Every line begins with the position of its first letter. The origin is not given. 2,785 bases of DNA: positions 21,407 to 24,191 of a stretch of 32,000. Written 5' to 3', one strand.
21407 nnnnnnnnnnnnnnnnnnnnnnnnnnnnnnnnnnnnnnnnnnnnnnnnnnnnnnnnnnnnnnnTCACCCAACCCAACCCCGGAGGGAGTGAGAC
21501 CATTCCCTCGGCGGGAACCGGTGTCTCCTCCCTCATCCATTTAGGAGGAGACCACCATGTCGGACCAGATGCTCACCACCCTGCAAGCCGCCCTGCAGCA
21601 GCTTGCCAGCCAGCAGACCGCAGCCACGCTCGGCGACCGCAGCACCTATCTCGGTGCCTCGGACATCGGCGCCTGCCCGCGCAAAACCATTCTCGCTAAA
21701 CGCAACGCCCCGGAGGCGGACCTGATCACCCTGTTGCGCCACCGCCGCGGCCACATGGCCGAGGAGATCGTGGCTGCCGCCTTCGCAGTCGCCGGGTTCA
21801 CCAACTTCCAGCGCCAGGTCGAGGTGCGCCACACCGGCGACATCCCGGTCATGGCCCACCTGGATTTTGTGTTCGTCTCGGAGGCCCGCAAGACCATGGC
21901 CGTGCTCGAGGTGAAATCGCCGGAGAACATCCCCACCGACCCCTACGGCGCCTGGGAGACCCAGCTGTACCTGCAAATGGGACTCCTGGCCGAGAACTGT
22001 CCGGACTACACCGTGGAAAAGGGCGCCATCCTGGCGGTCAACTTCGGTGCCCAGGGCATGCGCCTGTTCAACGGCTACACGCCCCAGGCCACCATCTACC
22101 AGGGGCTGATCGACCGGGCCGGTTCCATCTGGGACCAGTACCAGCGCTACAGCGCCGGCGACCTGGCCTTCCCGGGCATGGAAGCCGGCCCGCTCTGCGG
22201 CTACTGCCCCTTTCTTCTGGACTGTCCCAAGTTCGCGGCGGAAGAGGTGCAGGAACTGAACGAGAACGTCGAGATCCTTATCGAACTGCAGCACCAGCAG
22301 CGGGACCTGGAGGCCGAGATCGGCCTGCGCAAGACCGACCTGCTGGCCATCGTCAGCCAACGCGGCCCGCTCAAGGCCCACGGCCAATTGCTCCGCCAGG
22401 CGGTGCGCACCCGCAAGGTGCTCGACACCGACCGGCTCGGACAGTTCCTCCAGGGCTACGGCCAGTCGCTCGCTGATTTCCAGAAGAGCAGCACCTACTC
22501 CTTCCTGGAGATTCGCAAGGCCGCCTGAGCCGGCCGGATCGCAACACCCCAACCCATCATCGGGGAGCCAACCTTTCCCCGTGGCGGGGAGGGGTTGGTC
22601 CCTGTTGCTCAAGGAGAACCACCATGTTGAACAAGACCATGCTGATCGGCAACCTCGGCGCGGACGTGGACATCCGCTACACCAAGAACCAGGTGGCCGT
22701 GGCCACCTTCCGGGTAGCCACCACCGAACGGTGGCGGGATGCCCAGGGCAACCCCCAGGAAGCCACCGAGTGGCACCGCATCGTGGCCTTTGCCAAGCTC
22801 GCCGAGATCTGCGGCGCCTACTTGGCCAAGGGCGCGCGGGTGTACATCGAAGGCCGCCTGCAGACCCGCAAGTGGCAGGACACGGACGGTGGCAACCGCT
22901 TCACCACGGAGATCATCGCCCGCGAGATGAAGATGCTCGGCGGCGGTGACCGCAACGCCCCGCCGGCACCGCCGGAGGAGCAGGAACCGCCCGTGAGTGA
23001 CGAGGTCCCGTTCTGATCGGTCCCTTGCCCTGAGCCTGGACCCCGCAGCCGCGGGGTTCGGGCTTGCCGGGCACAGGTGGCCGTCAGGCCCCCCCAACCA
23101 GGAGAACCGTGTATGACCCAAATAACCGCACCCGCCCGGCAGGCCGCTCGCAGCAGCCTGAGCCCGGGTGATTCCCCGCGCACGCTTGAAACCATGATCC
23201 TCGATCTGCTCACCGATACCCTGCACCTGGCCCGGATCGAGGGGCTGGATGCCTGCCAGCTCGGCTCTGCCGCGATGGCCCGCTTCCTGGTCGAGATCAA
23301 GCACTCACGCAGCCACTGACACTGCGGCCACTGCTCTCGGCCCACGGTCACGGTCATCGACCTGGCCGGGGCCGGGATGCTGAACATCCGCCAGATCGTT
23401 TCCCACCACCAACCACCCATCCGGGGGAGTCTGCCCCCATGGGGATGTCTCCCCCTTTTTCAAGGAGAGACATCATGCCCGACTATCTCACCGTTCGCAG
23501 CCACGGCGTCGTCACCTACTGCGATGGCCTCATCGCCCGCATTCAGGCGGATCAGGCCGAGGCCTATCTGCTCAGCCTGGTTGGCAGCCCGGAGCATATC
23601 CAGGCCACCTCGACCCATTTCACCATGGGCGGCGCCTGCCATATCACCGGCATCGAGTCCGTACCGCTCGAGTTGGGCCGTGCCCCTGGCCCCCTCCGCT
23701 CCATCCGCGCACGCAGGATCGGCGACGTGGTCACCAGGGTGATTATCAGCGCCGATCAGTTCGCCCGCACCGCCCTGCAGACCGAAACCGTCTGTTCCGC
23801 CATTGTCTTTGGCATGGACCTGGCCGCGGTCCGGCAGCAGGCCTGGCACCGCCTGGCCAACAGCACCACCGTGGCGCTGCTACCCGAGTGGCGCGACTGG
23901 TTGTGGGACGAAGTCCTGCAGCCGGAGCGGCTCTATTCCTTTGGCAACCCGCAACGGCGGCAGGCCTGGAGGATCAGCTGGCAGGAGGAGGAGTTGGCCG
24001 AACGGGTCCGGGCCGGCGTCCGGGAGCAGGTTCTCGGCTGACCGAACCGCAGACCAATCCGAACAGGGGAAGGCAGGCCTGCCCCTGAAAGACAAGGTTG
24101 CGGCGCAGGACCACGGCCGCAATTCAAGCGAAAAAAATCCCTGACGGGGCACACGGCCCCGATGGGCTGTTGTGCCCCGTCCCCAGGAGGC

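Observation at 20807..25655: Seven-gene recombination plus anti-restriction module resembling the leading region of a conjugative or integrative element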

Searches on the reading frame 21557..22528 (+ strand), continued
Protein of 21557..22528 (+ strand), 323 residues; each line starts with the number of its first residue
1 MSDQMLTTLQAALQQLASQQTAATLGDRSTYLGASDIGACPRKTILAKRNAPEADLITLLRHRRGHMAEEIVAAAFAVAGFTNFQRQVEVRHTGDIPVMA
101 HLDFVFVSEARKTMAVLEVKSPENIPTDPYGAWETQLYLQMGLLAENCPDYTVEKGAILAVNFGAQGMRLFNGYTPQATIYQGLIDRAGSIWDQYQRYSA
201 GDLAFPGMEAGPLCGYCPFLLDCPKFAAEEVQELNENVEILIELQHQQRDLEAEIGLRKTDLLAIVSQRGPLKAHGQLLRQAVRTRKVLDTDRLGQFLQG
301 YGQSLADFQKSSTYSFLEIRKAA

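Call 73: find_homologous_proteins(query=L024:12674-13279:+, max_evalue=0.001)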
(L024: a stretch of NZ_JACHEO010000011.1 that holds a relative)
Query L024:12674-13279:+ (201 aa): 113 proteins with E <= 0.001 among 198 candidates.
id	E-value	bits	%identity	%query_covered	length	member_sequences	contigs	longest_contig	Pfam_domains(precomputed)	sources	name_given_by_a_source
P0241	2.1e-112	391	91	94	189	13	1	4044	-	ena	-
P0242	3.7e-98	345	83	90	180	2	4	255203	-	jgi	-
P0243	7.3e-87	308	72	92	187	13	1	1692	-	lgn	-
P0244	2.8e-85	303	72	94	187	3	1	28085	-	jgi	jgi:hypothetical protein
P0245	2.5e-83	297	70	91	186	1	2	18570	-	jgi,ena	-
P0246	5.5e-82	292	68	93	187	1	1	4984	-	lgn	-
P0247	1.1e-81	291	69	92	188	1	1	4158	-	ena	-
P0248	1.3e-81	291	66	92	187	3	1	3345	-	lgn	-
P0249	3.0e-80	287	67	93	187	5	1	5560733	-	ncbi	-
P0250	5.1e-80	286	68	91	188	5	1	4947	-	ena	-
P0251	6.5e-80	285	66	92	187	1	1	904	-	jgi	-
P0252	1.4e-79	284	66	92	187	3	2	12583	-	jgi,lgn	-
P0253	2.3e-78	280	66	92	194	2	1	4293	-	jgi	-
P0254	1.3e-77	278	67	92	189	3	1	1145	-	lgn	-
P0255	1.6e-75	271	63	92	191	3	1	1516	-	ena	-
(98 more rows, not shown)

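Call 95: find_related_loci(query=A8, collection=viral_contigs, flank=10000)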
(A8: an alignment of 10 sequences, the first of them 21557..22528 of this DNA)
Query A8 (323 aa) in viral_contigs; peptide patterns used: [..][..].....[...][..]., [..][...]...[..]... (x = any residue, [..] = any of these).
18 stretches matched a pattern; 2 encode a relative of the query (tblastn E <= 1e-3); 2 distinct loci.
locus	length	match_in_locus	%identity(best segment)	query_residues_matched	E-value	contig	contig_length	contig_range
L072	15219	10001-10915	30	9-270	2e-28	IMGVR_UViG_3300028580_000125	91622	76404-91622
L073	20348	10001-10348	27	9-131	1e-5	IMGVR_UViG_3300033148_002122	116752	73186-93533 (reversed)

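Call 97: search_protein_families(library=pfam, proteins=[L028:2982-4343:-, L028:11861-12928:-, L028:14238-15941:+, L028:16849-18006:+, L028:19257-20324:-, L029:11443-12792:-, L029:16692-17870:+, L025:7788-9173:-, L025:9183-10346:-, L013:3780-5015:+], max_evalue=0.001)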
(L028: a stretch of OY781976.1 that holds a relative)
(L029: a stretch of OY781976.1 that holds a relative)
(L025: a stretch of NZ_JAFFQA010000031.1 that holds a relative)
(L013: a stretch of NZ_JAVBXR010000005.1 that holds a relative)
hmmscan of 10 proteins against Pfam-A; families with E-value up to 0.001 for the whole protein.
L028:2982-4343:- (453 aa): 2 families
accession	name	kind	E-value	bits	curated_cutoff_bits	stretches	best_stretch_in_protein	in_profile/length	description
PF13546.12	DDE_5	-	2.8e-17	63.6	27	1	36-265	19-264/272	DDE superfamily endonuclease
PF01609.27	DDE_Tnp_1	-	4.1e-13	50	23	1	94-358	5-198/200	Transposase DDE domain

L028:11861-12928:- (355 aa): 2 families
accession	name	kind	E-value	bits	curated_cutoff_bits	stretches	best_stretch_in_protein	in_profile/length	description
PF14236.12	DruA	-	1.7e-27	96.8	27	1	16-157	62-222/297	Druantia protein DruA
PF13808.11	DDE_Tnp_1_assoc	-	2.6e-21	75.9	32.3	1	213-303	2-87/88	DDE_Tnp_1-associated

L028:14238-15941:+ (567 aa): 3 families
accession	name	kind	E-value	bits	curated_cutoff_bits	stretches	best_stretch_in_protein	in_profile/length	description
PF09299.17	Mu-transpos_C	-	1.9e-09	37.8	21.7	1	402-463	4-59/61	Mu transposase, C-terminal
PF00665.32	rve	-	1.1e-05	26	32.6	1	184-304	4-102/102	Integrase core domain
PF13518.12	HTH_28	-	0.00023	21.6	25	1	35-77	2-39/52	Helix-turn-helix domain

L028:16849-18006:+ (385 aa): 1 family
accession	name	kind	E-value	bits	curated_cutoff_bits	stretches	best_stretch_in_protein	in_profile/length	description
PF06527.16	TniQ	-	3.4e-18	67.1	27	1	8-165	1-142/142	TniQ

L028:19257-20324:- (355 aa): 3 families
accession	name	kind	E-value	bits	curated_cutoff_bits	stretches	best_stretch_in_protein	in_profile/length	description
PF12833.13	HTH_18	-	5.1e-22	78.4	33.6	1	272-350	1-79/80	Helix-turn-helix domain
PF00165.29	HTH_AraC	-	2.9e-16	59.6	26.6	2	311-349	1-41/42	Bacterial regulatory helix-turn-helix proteins, AraC family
PF01965.30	DJ-1_PfpI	-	4.9e-07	30.1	26.6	1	75-173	30-129/165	DJ-1/PfpI family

L029:11443-12792:- (449 aa): 2 families
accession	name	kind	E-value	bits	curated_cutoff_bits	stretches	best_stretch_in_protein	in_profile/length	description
PF13701.12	DDE_Tnp_1_4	-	2.8e-42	144.9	34.7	1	12-434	4-417/435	Transposase DDE domain group 1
PF01609.27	DDE_Tnp_1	-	6.6e-14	52.6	23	1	153-386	5-199/200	Transposase DDE domain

L029:16692-17870:+ (392 aa): 2 families
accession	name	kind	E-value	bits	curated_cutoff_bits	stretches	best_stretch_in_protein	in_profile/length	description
PF04055.27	Radical_SAM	-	3.1e-14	53.9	29.5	1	94-207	1-119/166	Radical SAM superfamily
PF13186.11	SPASM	-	0.00018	22.1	21.5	1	309-370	1-66/67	Iron-sulfur cluster-binding domain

L025:7788-9173:- (461 aa): 0 families

L025:9183-10346:- (387 aa): 1 family
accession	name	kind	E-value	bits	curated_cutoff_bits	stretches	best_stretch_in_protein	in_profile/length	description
PF18165.6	pP_pnuc_1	-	1.6e-21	76.7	26.3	1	244-374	2-130/133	Predicted pPIWI-associating nuclease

L013:3780-5015:+ (411 aa): 1 family
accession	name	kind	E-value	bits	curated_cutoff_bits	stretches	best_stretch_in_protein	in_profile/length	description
PF18742.7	DpnII-MboI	-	9.6e-42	142.5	27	1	255-403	2-150/150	REase_DpnII-MboI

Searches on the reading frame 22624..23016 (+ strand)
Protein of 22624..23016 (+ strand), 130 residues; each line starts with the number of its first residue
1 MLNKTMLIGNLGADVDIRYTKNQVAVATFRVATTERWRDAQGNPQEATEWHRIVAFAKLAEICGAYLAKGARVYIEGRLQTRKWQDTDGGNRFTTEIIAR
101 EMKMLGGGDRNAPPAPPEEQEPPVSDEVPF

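Call 4: search_protein_families(library=pfam, proteins=[window:22624-23016:+], max_evalue=0.01)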
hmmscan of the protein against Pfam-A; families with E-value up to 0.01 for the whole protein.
window:22624-23016:+ (130 aa): 1 family
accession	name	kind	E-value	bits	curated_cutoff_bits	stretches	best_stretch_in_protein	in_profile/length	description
PF00436.31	SSB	-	3.3e-37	127.2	26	1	2-105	1-104/104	Single-strand binding protein family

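Call 5: search_protein_families(library=phrogs, proteins=[window:22624-23016:+], max_evalue=0.001)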
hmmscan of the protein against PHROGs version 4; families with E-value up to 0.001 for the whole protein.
window:22624-23016:+ (130 aa): 3 families
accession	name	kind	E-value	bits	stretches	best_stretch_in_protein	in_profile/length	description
phrog_44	-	DNA, RNA and nucleotide metabolism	1.7e-50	173.2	1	1-130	86-228/271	single strand DNA binding protein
phrog_25370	-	unknown function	2.2e-09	37.9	1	1-46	1-46/48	-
phrog_12631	-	DNA, RNA and nucleotide metabolism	0.00061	20.9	1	1-32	29-60/78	single strand DNA binding protein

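Call 13: find_encoding_contigs(protein=window:22624-23016:+, flank=10000, max_places=10)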
Protein window:22624-23016:+ (130 aa): 23 contigs read that carry it; 10 places shown.
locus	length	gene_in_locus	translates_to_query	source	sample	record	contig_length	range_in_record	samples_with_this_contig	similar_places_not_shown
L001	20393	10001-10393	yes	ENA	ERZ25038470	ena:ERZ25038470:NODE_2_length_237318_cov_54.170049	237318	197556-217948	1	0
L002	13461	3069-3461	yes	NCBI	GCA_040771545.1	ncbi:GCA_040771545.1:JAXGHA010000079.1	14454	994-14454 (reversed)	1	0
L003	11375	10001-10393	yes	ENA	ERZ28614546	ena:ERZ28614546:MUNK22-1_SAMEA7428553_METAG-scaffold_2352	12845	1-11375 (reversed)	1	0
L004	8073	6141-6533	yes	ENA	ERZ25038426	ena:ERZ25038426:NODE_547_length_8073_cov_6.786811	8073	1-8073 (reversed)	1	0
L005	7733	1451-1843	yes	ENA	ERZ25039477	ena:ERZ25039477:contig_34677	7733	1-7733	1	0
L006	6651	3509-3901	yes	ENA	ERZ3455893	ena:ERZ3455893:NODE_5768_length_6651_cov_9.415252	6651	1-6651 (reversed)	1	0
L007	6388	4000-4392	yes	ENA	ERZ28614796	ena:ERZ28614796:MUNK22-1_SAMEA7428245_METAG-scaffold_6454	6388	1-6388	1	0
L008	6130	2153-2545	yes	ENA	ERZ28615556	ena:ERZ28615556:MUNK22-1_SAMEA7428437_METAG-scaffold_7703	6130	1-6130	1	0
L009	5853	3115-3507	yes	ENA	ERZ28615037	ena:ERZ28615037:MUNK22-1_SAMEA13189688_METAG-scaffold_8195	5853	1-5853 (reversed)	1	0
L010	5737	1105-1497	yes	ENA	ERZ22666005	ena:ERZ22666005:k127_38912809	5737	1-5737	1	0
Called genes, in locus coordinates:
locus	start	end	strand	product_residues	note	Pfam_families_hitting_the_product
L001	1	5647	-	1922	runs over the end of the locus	-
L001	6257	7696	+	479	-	PF20042:DUF6444, PF03050:DDE_Tnp_IS66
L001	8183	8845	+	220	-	-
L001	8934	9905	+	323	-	-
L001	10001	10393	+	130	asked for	PF00436:SSB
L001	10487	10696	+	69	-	-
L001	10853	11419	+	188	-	-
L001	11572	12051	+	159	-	PF04002:RadC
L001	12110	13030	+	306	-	PF08401:ArdcN, PF18818:MPTase-PolyVal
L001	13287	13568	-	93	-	-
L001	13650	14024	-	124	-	-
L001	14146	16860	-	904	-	PF04851:ResIII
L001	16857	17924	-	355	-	PF17761:DUF1016_N, PF06250:YhcG_C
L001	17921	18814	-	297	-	PF01555:N6_N4_Mtase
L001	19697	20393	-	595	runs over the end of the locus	PF10592:AIPR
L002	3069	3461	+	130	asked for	PF00436:SSB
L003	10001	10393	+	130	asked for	PF00436:SSB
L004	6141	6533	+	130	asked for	PF00436:SSB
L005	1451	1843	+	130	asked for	PF00436:SSB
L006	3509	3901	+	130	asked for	PF00436:SSB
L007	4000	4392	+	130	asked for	PF00436:SSB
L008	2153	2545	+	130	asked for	PF00436:SSB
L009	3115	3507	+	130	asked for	PF00436:SSB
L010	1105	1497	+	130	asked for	PF00436:SSB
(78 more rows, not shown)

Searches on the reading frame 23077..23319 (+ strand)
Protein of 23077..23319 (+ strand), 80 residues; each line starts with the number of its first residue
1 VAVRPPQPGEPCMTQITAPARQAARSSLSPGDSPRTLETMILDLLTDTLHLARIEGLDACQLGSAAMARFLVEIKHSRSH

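Call 4: search_protein_families(library=pfam, proteins=[window:23077-23319:+], max_evalue=0.01)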
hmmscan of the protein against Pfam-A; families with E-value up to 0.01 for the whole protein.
window:23077-23319:+ (80 aa): 0 families

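Call 5: search_protein_families(library=phrogs, proteins=[window:23077-23319:+], max_evalue=0.001)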
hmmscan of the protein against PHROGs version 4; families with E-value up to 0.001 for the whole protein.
window:23077-23319:+ (80 aa): 0 families

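Call 63: search_protein_families(library=padloc, proteins=[window:23077-23319:+], max_evalue=0.001)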
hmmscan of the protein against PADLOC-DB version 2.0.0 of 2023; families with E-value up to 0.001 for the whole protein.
window:23077-23319:+ (80 aa): 0 families

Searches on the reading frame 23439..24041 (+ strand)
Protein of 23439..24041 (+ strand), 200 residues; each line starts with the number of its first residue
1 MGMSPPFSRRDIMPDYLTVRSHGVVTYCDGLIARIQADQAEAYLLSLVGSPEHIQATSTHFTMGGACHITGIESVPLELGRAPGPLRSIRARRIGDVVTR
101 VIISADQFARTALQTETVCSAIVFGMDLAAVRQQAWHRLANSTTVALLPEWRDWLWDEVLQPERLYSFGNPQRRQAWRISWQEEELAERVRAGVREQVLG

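Call 4: search_protein_families(library=pfam, proteins=[window:23439-24041:+], max_evalue=0.01)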
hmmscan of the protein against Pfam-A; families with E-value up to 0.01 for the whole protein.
window:23439-24041:+ (200 aa): 0 families

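Call 5: search_protein_families(library=phrogs, proteins=[window:23439-24041:+], max_evalue=0.001)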
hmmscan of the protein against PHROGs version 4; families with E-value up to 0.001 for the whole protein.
window:23439-24041:+ (200 aa): 0 families

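Call 63: search_protein_families(library=padloc, proteins=[window:23439-24041:+], max_evalue=0.001)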
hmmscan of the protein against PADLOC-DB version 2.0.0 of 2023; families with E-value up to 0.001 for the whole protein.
window:23439-24041:+ (200 aa): 0 families

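Call 82: predict_structure(alignment_id=A7)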
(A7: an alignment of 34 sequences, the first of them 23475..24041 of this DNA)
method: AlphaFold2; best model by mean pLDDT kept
length: 188 residues; sequences in the alignment: 34
mean_pLDDT: 91.5   pTM: 0.86
mean pLDDT of the five models: 91.5, 89.9, 89.7, 89.5, 88.6
residues with pLDDT >= 90: 150; 70-90: 27; 50-70: 11; < 50: 0
segments of 3 or more residues with pLDDT < 50: none
pLDDT, mean of each block of 10 residues (from residue 1): 87 96 94 96 96 91 88 89 93 80 75 96 94 94 97 93 94 94 92
secondary structure, 60 per line:
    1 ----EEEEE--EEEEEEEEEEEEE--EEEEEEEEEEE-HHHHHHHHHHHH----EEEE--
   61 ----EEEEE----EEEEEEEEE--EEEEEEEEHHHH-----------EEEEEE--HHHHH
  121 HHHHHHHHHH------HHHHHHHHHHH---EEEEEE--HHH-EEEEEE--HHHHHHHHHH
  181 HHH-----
elements in order: E5-9 E12-24 E27-37 H39-50 E55-58 E65-69 E74-82 E85-92 H93-96 E108-113 H116-130 H137-147 E151-156 E163-168 H171-183

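Call 84: fold_search(model_id=the predicted structure, library=pdb)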
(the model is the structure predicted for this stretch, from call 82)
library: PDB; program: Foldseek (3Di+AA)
matches with E <= 10: 757; with E <= 0.001: 0
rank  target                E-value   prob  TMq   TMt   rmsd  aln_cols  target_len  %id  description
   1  3zoe_A                2.4e-02  0.60  0.20  0.21  12.4       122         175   17  Crystal structure of FMN-binding protein (YP_005476) from Thermus thermophilus with bound p-hydroxybenzaldehyde (released 2014-05-14)
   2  2k4q_MODEL_1_A        5.0e-02  0.87  0.23  0.27   4.1        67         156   22  The Solution Structure of gpV, the Major Tail Protein from Bacteriophage Lambda (released 2009-02-17)
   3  1usf_A                5.3e-02  0.60  0.20  0.21   9.9       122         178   16  PUTATIVE STYRENE MONOOXYGENASE SMALL COMPONENT WITH BOUND NADP+ (released 2003-11-25)
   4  3zoc                  5.7e-02  0.63  0.21  0.22   8.2       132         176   17  Crystal structure of FMN-binding protein (NP_142786.1) from Pyrococcus horikoshii with bound p-hydroxybenzaldehyde (released 2014-05-14)
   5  3zoe_B                5.7e-02  0.60  0.20  0.21   9.9       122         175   16  Crystal structure of FMN-binding protein (YP_005476) from Thermus thermophilus with bound p-hydroxybenzaldehyde (released 2014-05-14)
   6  4qxz_B                9.0e-02  0.47  0.19  0.23  10.4       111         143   10  Crystal structure of a hypothetical protein from Staphylococcus aureus (released 2015-06-10)
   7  1ejn                  9.5e-02  0.11  0.19  0.16  15.3       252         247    9  UROKINASE PLASMINOGEN ACTIVATOR B-CHAIN INHIBITOR COMPLEX (released 2000-05-17)
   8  8gra_G                1.0e-01  0.21  0.23  0.10  12.6       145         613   10  Structure of Type VI secretion system cargo delivery vehicle Hcp-VgrG-PAAR (released 2023-07-12)
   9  4qxz_A                1.4e-01  0.63  0.25  0.29   6.5        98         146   15  Crystal structure of a hypothetical protein from Staphylococcus aureus (released 2015-06-10)
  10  9vne_F                1.6e-01  0.69  0.27  0.47   5.9        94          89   12  Bacteroides fragilis NCTC9343 T6SS Hcp2-Hcp3 heterohexamer complex (released 2026-01-21)
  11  3nfw_B                1.6e-01  0.23  0.19  0.19  12.8       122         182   12  Crystal structure of nitrilotriacetate monooxygenase component B (A0R521 homolog) from Mycobacterium thermoresistibile (released 2010-06-23)
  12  1rz0_A                1.8e-01  0.35  0.21  0.24   9.8       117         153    8  Flavin reductase PheA2 in native state (released 2004-04-06)
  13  4hx6_A                2.1e-01  0.35  0.21  0.22  10.4       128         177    9  Streptomyces globisporus C-1027 NADH:FAD oxidoreductase SgcE6 (released 2012-11-28)
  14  7q5p_A                2.1e-01  0.25  0.29  0.10  14.0       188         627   10  Structure of VgrG1 from Pseudomonas protegens. (released 2021-12-15)
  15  4ywn_B                2.3e-01  0.16  0.14  0.18  13.3       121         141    9  Crystal structure of NADH-FMN oxidoreductase from Mycobacterium avium (released 2015-04-01)
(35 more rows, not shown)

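Call 89: fold_search(model_id=the predicted structure, library=viral)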
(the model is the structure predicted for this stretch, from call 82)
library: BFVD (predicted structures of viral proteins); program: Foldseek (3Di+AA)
matches with E <= 10: 793; with E <= 0.001: 0
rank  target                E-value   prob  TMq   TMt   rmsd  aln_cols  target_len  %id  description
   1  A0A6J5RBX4            2.0e-02  0.30  0.19  0.17  11.8       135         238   16  Uncharacterized protein (Fragment) [uncultured Caudovirales phage]
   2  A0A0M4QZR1            2.6e-02  0.85  0.23  0.29   7.8       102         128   12  Uncharacterized protein [Mycobacterium phage Evanesce]
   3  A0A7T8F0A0            3.0e-02  0.92  0.27  0.40   6.7       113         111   11  (no name in the UniProt tables at hand)
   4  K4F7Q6                3.0e-02  0.85  0.29  0.33   7.6       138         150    9  Uncharacterized protein [Cronobacter phage vB_CsaM_GAP32]
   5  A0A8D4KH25            3.0e-02  0.20  0.15  0.14  15.5       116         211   10  (no name in the UniProt tables at hand)
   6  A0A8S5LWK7            3.1e-02  0.89  0.26  0.10   8.7       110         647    6  Minor structural protein putative tail fiber [Siphoviridae sp. ctRiO19]
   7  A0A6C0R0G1            3.3e-02  0.20  0.20  0.20  16.9       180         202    8  Dit-like phage tail protein N-terminal domain-containing protein [Alteromonas phage vB_AmeM_PT11-V22]
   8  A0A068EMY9            3.9e-02  0.63  0.24  0.33   6.0       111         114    6  Uncharacterized protein [Bacillus phage CP-51]
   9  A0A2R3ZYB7            4.2e-02  0.21  0.21  0.13  14.8       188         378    8  (no name in the UniProt tables at hand)
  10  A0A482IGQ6            4.4e-02  0.35  0.20  0.11   7.3       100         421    8  (no name in the UniProt tables at hand)
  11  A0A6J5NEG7            5.6e-02  0.44  0.22  0.05   9.2       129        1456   13  Uncharacterized protein [uncultured Caudovirales phage]
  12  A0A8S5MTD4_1          5.6e-02  0.41  0.24  0.07  12.7       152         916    4  Tail protein [Myoviridae sp. ctino4]
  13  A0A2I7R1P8            6.2e-02  0.60  0.25  0.24  14.2       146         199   10  (no name in the UniProt tables at hand)
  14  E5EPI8                6.6e-02  0.54  0.25  0.29   6.1       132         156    5  Uncharacterized protein [Acinetobacter phage Acj9]
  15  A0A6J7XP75            6.6e-02  0.20  0.24  0.14  14.0       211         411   10  Uncharacterized protein [uncultured Caudovirales phage]
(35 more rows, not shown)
